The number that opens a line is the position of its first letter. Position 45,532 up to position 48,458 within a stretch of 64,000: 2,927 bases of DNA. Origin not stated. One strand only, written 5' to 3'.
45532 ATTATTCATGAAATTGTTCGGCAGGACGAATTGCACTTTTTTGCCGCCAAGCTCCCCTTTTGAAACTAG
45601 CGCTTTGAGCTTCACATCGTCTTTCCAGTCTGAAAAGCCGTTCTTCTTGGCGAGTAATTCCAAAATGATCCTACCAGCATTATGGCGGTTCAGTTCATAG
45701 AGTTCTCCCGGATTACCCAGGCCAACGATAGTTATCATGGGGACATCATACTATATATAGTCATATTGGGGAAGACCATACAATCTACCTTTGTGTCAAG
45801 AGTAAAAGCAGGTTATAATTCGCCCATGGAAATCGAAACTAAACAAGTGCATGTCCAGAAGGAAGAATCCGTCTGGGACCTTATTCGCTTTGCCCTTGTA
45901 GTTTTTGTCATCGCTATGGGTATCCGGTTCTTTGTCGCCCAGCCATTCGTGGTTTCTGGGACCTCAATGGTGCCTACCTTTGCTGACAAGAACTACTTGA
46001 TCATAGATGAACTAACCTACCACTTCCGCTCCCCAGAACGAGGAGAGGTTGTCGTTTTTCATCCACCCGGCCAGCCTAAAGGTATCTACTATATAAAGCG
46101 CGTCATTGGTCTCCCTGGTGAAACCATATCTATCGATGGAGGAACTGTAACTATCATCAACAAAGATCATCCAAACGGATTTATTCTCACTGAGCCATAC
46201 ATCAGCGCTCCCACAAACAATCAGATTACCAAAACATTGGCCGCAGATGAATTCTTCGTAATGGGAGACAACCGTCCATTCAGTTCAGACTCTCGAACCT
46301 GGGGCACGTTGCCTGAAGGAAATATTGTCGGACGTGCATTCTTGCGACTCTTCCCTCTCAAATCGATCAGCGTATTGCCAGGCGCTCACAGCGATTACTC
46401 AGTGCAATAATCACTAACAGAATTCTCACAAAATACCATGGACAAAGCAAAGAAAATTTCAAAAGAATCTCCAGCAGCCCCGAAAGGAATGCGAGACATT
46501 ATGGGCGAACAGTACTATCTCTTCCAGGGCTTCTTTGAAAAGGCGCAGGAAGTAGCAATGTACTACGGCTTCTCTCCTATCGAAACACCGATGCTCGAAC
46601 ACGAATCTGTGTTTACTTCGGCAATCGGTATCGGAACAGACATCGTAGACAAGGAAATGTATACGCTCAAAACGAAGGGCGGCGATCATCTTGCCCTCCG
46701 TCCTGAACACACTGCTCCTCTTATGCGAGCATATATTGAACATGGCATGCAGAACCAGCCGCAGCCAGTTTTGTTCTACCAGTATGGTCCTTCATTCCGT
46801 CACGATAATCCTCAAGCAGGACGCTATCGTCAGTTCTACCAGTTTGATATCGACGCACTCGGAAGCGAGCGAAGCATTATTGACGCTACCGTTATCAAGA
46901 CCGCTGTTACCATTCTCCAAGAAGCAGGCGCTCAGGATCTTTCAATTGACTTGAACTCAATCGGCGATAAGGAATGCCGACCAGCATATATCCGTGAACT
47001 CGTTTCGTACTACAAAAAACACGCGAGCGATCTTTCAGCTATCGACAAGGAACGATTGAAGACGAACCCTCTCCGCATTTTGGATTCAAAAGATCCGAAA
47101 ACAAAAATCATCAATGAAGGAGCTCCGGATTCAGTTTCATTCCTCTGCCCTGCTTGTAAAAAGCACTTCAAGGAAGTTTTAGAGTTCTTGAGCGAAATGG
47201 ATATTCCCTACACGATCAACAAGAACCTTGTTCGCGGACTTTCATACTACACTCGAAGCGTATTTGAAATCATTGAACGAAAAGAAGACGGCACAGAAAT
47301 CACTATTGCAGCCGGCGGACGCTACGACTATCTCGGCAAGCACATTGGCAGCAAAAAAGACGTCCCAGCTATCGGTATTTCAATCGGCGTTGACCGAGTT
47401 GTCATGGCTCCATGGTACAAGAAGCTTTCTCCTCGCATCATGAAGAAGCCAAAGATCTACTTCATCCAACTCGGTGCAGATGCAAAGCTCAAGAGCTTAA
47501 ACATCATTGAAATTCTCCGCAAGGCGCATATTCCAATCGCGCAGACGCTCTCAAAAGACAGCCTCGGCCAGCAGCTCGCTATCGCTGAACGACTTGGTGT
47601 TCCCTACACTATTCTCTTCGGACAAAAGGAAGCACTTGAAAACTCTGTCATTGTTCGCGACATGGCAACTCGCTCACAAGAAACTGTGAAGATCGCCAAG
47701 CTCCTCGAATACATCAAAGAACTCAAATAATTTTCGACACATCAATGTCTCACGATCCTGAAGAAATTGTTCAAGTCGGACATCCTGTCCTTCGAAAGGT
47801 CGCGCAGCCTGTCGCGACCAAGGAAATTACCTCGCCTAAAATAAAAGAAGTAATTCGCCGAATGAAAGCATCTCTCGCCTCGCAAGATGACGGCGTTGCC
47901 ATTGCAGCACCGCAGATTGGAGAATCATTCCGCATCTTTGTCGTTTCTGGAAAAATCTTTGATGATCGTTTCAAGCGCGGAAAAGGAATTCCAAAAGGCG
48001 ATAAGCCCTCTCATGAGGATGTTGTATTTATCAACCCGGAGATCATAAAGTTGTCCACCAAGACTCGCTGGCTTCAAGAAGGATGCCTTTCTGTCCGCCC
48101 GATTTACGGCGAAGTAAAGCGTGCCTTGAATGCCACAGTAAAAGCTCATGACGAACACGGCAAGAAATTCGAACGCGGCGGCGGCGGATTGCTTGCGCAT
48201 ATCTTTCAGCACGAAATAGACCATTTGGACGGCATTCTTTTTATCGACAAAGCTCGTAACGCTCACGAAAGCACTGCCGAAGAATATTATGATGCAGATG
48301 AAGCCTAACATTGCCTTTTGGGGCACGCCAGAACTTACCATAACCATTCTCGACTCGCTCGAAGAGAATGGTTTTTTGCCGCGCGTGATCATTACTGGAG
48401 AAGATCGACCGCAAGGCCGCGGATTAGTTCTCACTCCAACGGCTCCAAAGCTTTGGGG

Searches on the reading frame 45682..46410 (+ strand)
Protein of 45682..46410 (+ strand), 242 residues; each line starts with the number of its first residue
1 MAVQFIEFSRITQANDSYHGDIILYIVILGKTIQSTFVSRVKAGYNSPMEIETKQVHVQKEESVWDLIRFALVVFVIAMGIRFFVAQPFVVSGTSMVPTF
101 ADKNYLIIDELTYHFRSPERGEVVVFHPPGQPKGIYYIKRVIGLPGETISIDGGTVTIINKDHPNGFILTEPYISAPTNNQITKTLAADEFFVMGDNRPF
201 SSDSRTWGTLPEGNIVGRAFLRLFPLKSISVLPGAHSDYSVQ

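Call 30: search_protein_families(library=pfam, proteins=[window:45682-46410:+], max_evalue=0.001)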
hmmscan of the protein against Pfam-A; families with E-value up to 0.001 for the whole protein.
window:45682-46410:+ (242 aa): 2 families
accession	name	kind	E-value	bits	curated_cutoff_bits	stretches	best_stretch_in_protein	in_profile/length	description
PF10502.14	Peptidase_S26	-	1.7e-42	145.6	22.9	1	65-223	2-167/168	Signal peptidase, peptidase S26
PF00717.28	Peptidase_S24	-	0.00096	19.3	23.3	0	90-147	39-87/116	Peptidase S24-like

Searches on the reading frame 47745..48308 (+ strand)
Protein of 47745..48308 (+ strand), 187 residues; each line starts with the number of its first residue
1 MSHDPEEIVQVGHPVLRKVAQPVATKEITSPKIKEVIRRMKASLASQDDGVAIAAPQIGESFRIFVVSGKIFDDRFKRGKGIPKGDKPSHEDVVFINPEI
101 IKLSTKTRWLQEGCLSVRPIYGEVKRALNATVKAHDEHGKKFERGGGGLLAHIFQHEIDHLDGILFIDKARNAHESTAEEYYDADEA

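Call 31: search_protein_families(library=pfam, proteins=[window:47745-48308:+], max_evalue=0.001)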
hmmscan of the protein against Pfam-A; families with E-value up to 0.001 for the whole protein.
window:47745-48308:+ (187 aa): 1 family
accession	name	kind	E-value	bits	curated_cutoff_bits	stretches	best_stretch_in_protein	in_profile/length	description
PF01327.26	Pep_deformylase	-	5.7e-44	149.9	22.8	1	6-173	2-153/156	Polypeptide deformylase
